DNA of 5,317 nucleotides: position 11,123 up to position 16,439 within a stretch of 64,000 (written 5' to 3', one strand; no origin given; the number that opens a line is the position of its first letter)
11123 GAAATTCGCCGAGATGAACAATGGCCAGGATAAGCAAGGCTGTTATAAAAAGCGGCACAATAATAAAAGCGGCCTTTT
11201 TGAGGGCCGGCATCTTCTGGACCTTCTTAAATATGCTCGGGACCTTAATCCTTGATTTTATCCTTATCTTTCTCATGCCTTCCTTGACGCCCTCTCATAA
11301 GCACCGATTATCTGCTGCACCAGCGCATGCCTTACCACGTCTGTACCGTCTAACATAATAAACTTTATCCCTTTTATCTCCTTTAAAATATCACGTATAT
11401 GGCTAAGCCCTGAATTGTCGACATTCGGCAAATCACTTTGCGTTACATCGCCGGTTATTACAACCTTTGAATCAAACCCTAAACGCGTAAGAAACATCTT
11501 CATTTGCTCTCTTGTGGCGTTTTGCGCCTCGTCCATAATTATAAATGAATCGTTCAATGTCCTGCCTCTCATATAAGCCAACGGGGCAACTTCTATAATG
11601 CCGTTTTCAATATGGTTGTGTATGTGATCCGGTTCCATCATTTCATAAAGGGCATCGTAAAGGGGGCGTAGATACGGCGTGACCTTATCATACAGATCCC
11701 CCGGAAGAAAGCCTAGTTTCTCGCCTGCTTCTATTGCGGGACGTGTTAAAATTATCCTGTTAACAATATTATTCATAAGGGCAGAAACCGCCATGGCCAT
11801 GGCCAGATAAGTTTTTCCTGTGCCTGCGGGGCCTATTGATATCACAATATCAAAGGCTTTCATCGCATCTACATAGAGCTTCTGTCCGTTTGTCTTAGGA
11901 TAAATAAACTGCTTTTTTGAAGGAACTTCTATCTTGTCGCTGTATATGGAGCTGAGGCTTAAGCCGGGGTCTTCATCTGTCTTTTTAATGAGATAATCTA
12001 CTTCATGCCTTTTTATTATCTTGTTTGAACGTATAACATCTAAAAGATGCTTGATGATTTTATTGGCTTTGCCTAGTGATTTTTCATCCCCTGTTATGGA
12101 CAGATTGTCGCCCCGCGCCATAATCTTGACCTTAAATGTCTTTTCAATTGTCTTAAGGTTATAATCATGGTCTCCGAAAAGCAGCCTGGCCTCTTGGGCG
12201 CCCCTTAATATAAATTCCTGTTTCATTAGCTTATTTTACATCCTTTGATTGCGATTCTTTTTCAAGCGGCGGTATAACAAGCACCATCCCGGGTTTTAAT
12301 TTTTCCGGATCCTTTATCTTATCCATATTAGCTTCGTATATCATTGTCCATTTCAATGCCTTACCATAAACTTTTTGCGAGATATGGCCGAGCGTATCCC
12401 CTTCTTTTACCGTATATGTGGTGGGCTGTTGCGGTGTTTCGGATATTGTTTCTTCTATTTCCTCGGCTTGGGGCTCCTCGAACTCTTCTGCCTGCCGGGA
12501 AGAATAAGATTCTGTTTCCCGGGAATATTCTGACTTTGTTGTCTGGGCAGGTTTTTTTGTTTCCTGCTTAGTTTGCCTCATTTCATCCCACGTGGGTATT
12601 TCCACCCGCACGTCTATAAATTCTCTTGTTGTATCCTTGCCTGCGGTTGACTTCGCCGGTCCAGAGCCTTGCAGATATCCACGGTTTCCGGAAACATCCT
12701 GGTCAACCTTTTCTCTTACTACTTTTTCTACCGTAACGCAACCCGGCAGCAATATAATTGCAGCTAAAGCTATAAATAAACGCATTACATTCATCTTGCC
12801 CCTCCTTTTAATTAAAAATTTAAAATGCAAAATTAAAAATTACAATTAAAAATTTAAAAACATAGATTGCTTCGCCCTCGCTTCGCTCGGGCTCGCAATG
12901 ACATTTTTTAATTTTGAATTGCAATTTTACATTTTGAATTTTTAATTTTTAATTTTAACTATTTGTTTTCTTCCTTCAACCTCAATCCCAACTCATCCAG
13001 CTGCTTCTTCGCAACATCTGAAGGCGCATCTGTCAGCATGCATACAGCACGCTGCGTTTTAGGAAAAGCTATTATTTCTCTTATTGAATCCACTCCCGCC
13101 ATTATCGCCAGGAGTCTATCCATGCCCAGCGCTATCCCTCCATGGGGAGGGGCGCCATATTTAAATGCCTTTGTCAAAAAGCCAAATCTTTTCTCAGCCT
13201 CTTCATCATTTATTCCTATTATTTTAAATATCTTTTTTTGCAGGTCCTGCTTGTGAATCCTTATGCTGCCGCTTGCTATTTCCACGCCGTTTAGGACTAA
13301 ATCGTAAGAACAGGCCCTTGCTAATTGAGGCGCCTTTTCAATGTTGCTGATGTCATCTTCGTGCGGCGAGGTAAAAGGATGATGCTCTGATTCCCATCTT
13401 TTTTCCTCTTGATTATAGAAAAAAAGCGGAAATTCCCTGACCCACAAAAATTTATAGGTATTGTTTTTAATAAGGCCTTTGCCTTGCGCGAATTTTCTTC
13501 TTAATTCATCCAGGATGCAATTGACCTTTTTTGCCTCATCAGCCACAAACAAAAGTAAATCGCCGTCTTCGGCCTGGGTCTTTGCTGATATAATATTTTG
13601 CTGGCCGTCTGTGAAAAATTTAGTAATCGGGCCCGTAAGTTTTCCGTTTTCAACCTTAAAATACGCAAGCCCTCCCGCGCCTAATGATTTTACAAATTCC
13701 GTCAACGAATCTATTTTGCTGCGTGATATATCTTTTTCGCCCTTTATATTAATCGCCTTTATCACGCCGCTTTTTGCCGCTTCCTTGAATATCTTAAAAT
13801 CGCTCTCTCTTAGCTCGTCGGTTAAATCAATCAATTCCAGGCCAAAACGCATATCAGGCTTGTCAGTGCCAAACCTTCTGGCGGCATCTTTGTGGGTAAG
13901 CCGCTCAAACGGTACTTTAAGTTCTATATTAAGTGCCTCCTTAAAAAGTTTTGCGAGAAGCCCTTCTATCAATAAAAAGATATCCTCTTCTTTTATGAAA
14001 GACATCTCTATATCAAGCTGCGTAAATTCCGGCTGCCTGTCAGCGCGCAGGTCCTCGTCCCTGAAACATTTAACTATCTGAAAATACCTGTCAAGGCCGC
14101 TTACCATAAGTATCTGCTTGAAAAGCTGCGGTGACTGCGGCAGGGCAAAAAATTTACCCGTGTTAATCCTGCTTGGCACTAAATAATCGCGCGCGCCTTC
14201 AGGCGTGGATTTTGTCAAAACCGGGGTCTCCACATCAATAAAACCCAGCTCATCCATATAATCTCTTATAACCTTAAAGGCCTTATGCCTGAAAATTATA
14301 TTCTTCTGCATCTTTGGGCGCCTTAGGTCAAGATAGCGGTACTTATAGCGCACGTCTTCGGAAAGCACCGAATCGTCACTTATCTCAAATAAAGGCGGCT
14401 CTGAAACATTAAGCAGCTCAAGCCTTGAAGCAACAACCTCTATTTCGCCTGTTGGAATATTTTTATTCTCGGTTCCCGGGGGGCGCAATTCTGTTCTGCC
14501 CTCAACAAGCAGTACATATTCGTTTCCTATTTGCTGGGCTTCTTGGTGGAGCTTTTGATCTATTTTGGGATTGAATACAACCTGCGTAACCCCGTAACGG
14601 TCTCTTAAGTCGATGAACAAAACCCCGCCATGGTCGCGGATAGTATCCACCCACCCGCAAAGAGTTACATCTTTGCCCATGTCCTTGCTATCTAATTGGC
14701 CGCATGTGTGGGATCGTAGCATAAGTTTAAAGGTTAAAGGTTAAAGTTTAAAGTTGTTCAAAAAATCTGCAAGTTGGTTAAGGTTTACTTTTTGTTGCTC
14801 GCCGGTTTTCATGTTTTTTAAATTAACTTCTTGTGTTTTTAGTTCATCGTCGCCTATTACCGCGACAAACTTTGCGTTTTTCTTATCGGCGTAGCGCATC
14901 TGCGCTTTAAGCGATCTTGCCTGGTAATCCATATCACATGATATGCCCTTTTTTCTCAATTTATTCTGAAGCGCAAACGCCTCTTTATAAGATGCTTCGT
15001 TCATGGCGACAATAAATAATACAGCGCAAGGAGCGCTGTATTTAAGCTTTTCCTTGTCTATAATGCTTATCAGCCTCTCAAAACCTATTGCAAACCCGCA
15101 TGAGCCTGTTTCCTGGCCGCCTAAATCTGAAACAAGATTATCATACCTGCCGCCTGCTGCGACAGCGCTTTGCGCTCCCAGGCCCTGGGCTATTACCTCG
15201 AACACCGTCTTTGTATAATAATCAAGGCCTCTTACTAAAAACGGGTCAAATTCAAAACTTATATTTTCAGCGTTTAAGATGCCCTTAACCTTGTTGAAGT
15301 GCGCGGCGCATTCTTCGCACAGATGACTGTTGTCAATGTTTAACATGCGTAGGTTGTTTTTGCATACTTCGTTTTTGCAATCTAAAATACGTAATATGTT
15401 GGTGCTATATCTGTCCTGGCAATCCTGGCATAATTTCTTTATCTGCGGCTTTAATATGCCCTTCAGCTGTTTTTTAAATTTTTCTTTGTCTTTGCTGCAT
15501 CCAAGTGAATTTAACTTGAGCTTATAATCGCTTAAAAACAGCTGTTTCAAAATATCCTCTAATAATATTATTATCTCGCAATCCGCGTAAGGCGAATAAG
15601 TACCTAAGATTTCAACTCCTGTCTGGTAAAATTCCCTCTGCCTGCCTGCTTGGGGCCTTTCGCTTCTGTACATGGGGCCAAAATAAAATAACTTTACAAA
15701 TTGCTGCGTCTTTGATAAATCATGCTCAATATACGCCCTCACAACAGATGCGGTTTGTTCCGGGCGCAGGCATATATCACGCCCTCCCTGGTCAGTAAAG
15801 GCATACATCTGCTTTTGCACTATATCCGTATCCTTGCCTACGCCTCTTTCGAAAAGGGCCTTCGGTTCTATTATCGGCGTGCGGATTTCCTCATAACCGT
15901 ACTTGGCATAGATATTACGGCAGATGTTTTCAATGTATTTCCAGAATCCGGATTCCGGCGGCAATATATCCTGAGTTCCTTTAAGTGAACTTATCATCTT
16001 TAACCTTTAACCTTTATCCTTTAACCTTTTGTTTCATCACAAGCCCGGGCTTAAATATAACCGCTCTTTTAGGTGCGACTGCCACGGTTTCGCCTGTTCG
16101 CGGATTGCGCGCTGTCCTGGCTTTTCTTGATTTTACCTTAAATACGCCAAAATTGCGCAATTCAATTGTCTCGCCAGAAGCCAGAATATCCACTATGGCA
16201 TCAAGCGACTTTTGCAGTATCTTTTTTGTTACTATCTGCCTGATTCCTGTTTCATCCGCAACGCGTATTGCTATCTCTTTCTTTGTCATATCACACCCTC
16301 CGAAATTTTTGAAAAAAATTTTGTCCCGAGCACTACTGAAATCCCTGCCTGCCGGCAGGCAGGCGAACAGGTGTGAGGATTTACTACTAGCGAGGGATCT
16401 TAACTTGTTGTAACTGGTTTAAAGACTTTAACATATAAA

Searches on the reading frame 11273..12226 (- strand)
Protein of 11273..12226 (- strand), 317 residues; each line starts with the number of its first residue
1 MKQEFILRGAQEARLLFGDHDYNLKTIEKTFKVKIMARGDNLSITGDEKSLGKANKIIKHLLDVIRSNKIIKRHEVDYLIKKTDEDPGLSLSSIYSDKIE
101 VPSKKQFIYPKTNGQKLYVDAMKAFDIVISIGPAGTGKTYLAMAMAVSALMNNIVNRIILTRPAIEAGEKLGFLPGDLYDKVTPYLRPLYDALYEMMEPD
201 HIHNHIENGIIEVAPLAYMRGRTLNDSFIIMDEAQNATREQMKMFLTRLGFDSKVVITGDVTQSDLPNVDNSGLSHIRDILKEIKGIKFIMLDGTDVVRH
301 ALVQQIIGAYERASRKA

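Call 63: search_protein_families(library=pfam, max_evalue=0.0001, proteins=[window:11273-12226:-])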
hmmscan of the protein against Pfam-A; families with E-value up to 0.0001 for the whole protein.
window:11273-12226:- (317 aa): 3 families
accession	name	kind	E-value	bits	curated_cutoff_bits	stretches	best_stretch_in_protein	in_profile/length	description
PF02562.22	PhoH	-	2e-93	312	27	1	108-311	2-205/205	PhoH-like protein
PF13604.12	AAA_30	-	6.9e-07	29.6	27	1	114-264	5-128/191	AAA domain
PF13245.12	AAA_19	-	7.2e-07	29.9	25.1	1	126-264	12-129/134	AAA domain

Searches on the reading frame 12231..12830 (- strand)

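Call 42: search_protein_families(library=pfam, max_evalue=0.00001, proteins=[window:12231-12830:-])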
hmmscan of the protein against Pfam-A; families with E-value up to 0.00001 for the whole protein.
window:12231-12830:- (199 aa): 1 family
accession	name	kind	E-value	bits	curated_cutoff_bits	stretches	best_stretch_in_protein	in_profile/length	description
PF01476.26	LysM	-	1.4e-09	38.2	20.9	1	139-187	1-43/43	LysM domain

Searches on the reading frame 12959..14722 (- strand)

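Call 42: search_protein_families(library=pfam, max_evalue=0.00001, proteins=[window:12959-14722:-])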
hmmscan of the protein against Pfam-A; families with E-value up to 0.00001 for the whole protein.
window:12959-14722:- (587 aa): 3 families
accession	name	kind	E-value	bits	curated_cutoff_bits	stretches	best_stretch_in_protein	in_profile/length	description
PF00152.25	tRNA-synt_2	-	2.2e-123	411.7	25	1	121-557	1-308/308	tRNA synthetases class II (D, K and N)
PF02938.19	GAD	-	5.4e-27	94.3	23.4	1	312-402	1-93/95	GAD domain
PF01336.31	tRNA_anti-codon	-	1e-16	61.1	27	1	19-104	1-75/75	OB-fold nucleic acid binding domain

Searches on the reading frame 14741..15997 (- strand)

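Call 42: search_protein_families(library=pfam, max_evalue=0.00001, proteins=[window:14741-15997:-])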
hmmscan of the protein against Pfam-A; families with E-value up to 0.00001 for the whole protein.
window:14741-15997:- (418 aa): 4 families
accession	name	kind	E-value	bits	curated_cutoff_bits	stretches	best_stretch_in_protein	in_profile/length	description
PF13393.11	tRNA-synt_His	-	3.2e-53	181.4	25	1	7-309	1-308/308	Histidyl-tRNA synthetase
PF03129.25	HGTP_anticodon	-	1.3e-20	73.8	21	1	328-414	3-92/94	Anticodon binding domain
PF00587.30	tRNA-synt_2b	-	1.5e-16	61.5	29.3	1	65-313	1-175/179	tRNA synthetase class II core domain (G, H, P, S and T)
PF00152.25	tRNA-synt_2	-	1.5e-07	31.2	25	0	100-157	91-144/308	tRNA synthetases class II (D, K and N)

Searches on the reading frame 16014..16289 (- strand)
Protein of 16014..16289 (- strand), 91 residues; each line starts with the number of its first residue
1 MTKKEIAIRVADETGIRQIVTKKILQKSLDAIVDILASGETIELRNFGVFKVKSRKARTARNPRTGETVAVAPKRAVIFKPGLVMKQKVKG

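Call 42: search_protein_families(library=pfam, max_evalue=0.00001, proteins=[window:16014-16289:-])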
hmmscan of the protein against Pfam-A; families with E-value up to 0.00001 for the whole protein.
window:16014-16289:- (91 aa): 2 families
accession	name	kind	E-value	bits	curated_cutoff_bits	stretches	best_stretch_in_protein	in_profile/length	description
PF00216.26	Bac_DNA_binding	-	2.9e-27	95.2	22.4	1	1-90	1-90/90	Bacterial DNA-binding protein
PF18291.6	HU-HIG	-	2.5e-06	28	26.2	1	2-90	33-119/125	HU domain fused to wHTH, Ig, or Glycine-rich motif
